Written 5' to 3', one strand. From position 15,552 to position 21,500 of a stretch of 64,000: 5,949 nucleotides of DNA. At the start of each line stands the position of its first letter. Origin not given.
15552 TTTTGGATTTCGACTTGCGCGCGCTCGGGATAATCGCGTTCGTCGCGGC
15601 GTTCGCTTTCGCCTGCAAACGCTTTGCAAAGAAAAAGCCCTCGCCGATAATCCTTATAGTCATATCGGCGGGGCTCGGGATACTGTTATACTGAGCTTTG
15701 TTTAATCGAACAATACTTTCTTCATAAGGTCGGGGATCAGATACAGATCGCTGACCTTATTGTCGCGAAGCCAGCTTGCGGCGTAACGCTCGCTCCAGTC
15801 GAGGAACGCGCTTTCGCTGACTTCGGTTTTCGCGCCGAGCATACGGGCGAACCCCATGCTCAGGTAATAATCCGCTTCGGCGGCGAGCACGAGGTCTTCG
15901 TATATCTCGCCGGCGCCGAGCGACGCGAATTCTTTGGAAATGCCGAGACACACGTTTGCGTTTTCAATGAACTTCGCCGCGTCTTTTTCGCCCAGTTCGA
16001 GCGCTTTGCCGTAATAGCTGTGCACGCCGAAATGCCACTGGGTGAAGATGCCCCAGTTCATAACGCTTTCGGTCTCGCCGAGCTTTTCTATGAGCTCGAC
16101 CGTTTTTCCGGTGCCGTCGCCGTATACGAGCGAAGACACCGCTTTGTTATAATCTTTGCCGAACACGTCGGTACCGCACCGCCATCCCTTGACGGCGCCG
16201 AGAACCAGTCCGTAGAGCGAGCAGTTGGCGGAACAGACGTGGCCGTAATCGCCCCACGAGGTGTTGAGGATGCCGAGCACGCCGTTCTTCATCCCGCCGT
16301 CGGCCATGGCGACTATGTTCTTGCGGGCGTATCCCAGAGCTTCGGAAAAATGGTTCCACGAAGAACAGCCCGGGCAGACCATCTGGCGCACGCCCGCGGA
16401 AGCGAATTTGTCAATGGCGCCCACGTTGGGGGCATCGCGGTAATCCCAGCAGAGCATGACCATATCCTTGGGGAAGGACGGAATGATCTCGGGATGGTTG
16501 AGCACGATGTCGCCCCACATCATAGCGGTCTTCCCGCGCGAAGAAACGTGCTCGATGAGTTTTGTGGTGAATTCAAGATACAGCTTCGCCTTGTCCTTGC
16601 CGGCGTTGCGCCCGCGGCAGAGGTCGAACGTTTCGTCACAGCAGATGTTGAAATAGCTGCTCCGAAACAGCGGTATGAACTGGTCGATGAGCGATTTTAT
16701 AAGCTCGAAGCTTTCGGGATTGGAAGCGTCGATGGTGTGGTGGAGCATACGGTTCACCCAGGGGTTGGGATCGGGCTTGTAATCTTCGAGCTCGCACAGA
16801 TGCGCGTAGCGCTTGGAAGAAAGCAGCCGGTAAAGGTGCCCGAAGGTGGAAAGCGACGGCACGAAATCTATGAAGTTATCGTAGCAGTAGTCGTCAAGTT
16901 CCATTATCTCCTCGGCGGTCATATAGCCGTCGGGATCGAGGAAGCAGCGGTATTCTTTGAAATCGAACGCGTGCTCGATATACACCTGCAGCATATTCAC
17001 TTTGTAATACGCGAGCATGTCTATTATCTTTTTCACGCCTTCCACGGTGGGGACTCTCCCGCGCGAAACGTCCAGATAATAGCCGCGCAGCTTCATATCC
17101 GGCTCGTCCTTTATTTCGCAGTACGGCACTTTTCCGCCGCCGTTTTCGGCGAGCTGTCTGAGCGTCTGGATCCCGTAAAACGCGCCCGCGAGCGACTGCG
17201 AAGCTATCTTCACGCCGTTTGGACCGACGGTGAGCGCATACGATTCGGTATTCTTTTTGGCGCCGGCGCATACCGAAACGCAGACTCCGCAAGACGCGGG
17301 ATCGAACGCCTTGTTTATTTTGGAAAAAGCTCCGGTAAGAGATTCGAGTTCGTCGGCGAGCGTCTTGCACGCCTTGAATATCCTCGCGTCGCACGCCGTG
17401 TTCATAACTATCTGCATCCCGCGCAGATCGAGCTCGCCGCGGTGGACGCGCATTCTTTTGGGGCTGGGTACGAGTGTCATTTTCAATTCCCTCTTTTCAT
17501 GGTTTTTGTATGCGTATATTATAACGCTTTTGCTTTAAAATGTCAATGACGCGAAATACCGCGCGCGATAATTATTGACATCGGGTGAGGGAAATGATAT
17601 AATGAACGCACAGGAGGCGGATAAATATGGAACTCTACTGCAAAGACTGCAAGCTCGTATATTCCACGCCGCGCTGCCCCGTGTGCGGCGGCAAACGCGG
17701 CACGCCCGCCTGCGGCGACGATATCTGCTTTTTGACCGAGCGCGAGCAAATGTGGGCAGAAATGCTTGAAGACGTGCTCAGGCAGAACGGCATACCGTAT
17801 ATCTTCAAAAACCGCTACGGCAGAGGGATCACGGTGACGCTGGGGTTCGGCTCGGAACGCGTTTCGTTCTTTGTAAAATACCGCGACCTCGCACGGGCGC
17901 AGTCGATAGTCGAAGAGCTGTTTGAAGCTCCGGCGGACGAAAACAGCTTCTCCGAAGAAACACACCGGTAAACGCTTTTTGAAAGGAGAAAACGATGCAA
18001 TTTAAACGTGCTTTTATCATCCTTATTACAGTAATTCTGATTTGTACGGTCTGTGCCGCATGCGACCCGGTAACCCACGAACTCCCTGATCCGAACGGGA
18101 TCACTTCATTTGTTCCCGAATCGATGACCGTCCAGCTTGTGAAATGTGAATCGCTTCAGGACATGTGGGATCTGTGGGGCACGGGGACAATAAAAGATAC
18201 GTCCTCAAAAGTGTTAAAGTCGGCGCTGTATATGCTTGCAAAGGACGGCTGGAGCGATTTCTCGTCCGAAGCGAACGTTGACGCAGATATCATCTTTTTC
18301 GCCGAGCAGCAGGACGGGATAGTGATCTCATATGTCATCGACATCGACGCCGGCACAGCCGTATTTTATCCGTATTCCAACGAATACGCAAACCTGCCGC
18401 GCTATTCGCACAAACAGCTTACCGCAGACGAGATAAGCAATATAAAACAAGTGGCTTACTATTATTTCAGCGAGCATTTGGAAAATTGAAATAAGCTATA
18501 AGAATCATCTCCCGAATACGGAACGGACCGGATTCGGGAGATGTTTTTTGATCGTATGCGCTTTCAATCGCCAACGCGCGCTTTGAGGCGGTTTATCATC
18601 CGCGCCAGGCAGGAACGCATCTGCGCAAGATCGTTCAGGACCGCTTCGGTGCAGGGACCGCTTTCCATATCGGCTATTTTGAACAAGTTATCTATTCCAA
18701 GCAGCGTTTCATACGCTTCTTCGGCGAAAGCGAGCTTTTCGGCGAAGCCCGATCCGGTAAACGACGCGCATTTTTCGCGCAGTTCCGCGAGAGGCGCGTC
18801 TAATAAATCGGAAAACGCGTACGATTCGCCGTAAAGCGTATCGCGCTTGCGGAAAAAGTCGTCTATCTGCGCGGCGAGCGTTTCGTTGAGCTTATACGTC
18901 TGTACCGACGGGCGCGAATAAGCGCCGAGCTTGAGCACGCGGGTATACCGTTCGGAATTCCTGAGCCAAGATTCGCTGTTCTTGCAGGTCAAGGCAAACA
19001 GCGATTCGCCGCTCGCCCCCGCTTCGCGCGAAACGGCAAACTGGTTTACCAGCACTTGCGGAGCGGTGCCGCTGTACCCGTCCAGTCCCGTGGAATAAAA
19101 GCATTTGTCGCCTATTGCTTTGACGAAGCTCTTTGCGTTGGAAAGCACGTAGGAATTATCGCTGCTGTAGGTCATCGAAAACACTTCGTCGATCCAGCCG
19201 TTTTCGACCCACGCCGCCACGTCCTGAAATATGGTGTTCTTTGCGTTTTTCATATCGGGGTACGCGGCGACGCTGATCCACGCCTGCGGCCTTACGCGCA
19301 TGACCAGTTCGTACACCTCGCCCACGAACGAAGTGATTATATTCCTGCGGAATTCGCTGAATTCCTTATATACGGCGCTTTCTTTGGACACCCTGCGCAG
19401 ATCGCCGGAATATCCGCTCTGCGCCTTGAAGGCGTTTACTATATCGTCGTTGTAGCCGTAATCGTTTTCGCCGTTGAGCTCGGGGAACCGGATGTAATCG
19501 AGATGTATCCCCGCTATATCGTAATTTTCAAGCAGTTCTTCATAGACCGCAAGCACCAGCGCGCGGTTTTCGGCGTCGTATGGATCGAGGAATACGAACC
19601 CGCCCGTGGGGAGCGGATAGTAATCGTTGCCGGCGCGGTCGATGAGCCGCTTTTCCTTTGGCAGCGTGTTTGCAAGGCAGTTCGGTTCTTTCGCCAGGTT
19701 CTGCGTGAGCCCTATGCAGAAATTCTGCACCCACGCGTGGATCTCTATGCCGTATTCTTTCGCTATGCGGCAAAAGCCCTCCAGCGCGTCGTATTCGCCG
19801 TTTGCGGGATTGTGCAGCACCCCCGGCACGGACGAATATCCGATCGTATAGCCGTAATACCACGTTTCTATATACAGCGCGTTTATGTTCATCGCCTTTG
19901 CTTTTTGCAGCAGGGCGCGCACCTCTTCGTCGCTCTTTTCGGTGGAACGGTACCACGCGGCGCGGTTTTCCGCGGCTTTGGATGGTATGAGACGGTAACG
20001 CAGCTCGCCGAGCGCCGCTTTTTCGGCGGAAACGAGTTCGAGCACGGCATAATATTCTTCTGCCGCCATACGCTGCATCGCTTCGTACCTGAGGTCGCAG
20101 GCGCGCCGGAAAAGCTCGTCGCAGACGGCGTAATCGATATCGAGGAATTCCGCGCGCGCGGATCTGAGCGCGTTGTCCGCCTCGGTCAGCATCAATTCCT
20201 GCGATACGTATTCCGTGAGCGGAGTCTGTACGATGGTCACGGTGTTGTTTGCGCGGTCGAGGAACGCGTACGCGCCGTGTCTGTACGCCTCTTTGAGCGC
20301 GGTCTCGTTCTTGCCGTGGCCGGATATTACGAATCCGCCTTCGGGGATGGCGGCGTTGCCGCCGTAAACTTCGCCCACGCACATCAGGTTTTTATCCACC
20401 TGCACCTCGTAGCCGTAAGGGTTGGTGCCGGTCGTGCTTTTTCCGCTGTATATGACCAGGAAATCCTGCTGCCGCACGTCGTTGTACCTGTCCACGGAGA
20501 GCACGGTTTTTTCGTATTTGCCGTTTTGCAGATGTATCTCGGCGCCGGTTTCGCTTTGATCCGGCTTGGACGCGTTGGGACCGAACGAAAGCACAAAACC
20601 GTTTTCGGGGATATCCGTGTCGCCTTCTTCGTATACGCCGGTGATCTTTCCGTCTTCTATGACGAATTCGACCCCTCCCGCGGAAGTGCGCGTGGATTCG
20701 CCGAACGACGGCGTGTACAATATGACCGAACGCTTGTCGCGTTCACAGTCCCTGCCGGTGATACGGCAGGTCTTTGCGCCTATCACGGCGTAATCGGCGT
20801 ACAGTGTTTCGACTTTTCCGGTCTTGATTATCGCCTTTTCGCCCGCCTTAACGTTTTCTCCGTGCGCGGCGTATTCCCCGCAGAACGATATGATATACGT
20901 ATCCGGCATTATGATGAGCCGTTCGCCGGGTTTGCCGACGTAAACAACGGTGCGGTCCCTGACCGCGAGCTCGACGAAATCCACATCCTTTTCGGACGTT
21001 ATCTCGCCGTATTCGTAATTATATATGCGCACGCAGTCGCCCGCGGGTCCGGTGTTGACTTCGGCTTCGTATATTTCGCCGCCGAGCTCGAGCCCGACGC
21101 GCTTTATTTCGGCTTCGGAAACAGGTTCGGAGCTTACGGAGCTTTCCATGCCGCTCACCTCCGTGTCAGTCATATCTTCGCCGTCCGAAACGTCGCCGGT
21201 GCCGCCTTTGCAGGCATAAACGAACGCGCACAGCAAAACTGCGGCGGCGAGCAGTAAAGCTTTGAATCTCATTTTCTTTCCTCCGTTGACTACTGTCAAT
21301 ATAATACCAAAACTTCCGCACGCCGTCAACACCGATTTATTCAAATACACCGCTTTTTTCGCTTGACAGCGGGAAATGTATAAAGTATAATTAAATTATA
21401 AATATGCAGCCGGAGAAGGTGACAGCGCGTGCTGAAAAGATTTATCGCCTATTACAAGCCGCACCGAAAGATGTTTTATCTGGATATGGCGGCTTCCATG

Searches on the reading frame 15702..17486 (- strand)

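Call 59: search_protein_families(library=pfam, proteins=[window:15702-17486:-], max_evalue=0.0001)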
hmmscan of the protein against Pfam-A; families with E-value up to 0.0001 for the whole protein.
window:15702-17486:- (594 aa): 2 families
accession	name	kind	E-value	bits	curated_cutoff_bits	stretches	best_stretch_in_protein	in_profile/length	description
PF02838.20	Glyco_hydro_20b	-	8.4e-18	65.7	26.1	1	3-127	2-123/124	Glycosyl hydrolase family 20, domain 2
PF00728.28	Glyco_hydro_20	-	2.2e-16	60.6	22.3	1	133-372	3-261/348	Glycosyl hydrolase family 20, catalytic domain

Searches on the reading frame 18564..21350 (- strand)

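Call 59: search_protein_families(library=pfam, proteins=[window:18564-21350:-], max_evalue=0.0001)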
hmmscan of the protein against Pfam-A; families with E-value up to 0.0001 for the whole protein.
window:18564-21350:- (928 aa): 2 families
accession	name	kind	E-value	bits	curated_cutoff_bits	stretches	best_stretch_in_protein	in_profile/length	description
PF02638.21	GHL10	-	7.4e-20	71.7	27.9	1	473-731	17-264/311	Glycosyl hydrolase-like 10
PF13200.12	DUF4015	-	9.1e-05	22.2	27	0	474-731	12-229/313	Putative glycosyl hydrolase domain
